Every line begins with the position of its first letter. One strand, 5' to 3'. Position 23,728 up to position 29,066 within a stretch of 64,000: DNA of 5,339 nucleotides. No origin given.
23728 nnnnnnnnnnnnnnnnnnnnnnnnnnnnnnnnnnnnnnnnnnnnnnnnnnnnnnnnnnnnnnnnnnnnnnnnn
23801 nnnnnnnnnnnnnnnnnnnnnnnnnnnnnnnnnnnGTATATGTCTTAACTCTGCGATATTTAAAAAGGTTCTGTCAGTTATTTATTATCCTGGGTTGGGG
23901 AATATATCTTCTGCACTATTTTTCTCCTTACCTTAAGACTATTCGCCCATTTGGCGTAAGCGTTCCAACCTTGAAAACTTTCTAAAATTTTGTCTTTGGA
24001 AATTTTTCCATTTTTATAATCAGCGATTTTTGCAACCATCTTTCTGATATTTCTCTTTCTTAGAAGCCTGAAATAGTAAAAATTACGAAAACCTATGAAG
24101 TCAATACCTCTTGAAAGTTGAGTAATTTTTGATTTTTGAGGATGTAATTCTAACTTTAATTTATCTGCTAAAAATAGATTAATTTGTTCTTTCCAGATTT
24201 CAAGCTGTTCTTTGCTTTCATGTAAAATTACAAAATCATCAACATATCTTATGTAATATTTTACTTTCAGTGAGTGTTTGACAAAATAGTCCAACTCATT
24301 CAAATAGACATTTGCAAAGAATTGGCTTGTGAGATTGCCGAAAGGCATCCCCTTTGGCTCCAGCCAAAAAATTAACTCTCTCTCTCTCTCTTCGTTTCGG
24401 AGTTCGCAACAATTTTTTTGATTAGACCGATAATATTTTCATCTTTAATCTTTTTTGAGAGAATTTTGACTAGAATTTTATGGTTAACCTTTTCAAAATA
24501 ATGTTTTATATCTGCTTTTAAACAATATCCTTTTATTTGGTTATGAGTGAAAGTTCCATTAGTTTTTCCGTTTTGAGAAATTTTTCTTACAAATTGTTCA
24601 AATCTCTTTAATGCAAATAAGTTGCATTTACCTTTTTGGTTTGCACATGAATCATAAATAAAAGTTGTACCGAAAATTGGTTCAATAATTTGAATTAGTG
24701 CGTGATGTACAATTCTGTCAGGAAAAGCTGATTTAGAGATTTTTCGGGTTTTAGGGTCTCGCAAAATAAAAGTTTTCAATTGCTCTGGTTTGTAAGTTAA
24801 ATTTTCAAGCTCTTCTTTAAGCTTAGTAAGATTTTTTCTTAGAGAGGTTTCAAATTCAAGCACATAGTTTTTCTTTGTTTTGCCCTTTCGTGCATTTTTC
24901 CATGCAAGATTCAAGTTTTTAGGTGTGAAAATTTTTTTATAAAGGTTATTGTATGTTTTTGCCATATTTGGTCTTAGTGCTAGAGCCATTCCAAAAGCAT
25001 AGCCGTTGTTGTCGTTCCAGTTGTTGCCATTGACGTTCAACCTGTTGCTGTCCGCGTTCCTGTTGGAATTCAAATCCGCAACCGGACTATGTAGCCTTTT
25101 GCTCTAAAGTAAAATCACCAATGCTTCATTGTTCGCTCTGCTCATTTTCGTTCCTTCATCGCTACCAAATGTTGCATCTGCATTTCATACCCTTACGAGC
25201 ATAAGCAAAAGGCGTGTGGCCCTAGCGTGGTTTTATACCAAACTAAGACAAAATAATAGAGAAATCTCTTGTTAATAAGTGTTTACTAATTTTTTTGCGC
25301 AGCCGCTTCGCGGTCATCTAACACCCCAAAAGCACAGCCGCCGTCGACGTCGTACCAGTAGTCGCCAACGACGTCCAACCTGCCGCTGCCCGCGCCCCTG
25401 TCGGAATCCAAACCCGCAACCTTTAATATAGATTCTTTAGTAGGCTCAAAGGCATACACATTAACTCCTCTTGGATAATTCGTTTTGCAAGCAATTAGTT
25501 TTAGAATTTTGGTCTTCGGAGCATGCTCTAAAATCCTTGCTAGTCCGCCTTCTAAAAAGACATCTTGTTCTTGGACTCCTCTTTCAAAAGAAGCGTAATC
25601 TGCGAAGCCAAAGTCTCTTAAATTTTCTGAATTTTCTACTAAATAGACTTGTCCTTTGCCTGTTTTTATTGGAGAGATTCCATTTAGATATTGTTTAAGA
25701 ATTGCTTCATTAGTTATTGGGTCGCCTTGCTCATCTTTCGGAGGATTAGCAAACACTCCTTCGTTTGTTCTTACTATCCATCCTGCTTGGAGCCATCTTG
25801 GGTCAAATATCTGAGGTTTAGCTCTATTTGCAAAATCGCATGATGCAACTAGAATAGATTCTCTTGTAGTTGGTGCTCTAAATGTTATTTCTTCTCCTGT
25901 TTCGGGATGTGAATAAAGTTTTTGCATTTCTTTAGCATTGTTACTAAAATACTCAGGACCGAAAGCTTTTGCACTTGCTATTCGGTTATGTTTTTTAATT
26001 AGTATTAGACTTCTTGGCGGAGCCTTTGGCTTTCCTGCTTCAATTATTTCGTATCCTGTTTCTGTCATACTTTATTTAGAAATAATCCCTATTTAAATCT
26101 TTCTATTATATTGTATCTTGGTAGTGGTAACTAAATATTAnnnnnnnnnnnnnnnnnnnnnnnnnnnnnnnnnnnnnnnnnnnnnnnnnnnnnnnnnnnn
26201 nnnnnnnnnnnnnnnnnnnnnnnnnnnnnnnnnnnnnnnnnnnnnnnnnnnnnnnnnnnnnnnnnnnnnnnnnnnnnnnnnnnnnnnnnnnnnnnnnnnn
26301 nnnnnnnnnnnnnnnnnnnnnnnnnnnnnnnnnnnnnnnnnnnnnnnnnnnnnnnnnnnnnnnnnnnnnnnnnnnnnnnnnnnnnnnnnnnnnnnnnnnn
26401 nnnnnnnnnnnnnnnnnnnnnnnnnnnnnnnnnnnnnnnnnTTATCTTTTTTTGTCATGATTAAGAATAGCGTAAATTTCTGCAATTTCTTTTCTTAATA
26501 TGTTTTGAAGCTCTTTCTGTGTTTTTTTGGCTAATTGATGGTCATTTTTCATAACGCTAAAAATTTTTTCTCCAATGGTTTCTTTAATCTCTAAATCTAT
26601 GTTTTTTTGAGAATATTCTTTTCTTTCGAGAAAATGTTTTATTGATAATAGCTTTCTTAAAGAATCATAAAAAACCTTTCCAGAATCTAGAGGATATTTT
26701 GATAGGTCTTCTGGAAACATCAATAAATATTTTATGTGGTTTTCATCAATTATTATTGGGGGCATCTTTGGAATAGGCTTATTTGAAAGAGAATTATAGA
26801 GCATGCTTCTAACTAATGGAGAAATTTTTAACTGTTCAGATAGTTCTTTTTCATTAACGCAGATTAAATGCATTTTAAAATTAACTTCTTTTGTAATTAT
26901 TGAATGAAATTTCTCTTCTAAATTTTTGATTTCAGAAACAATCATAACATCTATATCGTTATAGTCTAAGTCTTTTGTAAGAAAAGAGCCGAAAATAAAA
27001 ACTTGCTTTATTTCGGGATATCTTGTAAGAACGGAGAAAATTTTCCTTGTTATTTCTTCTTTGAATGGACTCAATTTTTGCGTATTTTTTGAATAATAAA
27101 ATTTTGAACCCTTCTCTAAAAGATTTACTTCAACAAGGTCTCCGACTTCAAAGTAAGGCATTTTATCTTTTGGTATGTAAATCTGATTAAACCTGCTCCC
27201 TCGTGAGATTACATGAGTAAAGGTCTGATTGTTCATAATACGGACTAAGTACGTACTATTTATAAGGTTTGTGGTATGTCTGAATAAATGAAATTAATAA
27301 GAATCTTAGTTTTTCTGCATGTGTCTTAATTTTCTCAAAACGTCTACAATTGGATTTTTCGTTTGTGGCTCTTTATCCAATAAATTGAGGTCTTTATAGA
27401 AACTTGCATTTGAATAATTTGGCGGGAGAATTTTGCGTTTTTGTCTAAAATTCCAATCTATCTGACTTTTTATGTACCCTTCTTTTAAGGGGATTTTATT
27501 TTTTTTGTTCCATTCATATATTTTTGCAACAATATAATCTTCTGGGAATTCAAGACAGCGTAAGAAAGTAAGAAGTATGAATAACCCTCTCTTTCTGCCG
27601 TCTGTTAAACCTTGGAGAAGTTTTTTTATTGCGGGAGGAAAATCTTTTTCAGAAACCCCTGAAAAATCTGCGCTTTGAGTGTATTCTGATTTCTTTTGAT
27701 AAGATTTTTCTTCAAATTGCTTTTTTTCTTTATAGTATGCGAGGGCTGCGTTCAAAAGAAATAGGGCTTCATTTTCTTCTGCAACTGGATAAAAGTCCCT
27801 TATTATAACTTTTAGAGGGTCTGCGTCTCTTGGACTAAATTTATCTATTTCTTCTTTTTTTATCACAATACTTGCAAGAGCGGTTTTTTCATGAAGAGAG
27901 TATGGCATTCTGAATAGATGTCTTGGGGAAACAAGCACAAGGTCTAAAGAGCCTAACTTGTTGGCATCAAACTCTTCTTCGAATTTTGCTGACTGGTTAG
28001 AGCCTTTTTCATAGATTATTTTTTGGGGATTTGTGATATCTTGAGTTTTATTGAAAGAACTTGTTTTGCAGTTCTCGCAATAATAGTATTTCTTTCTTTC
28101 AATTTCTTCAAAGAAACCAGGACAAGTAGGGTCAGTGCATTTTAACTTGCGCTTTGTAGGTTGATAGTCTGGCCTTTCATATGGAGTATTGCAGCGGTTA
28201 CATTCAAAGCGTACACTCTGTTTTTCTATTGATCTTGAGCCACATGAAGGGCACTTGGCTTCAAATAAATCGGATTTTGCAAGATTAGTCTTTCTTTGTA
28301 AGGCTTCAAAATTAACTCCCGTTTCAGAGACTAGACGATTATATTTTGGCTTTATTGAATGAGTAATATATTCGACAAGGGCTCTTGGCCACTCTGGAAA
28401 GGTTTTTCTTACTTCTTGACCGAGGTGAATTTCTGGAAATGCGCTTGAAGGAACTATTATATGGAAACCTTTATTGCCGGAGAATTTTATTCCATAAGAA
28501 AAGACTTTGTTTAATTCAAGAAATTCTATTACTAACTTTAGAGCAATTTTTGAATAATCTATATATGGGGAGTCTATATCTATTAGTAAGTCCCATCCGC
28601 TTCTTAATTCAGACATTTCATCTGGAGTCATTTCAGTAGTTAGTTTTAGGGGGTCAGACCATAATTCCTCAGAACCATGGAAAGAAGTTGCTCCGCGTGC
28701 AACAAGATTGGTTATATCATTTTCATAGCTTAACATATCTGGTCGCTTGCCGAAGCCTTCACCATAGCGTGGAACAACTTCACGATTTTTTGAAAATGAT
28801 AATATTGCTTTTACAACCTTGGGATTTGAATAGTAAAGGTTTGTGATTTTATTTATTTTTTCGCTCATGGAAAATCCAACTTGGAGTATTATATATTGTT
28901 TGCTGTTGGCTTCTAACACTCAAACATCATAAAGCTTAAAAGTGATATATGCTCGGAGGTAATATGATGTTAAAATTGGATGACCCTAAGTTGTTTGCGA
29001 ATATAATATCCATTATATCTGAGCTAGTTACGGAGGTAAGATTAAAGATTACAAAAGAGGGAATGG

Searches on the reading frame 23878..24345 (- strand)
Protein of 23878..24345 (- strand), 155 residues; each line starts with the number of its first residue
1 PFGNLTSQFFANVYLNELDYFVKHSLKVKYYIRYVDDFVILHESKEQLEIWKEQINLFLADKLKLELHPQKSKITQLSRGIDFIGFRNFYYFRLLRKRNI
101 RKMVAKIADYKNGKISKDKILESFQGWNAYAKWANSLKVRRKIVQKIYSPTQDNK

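Call 51: search_protein_families(library=pfam, proteins=[window:23878-24345:-], max_evalue=0.01)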
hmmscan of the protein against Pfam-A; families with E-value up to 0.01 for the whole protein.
window:23878-24345:- (155 aa): 1 family
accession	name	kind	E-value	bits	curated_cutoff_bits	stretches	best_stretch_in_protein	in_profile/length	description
PF00078.32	RVT_1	-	5.6e-10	39.7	29.6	1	1-87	120-204/205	Reverse transcriptase (RNA-dependent DNA polymerase)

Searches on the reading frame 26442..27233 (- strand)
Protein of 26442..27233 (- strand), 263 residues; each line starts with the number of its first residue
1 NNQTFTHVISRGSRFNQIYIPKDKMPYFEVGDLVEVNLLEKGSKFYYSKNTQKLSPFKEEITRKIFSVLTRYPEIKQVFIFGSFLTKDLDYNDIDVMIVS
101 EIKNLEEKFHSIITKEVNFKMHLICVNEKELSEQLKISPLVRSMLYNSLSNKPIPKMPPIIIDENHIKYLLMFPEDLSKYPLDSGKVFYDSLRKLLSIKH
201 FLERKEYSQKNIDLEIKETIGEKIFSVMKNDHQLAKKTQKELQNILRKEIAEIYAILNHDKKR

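Call 51: search_protein_families(library=pfam, proteins=[window:26442-27233:-], max_evalue=0.01)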
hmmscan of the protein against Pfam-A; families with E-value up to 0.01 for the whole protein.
window:26442-27233:- (263 aa): 3 families
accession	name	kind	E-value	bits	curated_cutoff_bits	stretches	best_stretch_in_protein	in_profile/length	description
PF18765.7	Polbeta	-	1.9e-06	28.4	26.9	1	64-127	2-70/93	Polymerase beta, Nucleotidyltransferase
PF01909.29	NTP_transf_2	-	2.5e-05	25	21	1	68-135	8-81/93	Nucleotidyltransferase domain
PF22014.2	DUF6932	-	0.0015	19.4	27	1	75-113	50-89/142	Family of unknown function (DUF6932)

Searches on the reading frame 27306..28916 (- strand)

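Call 9: search_protein_families(library=pfam, proteins=[window:27306-28916:-], max_evalue=0.001)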
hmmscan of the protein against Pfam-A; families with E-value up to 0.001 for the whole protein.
window:27306-28916:- (536 aa): 1 family
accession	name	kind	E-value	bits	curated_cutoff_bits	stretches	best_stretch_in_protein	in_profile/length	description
PF01896.25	DNA_primase_S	-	1.4e-05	25.9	26.8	1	118-349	8-158/163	DNA primase small subunit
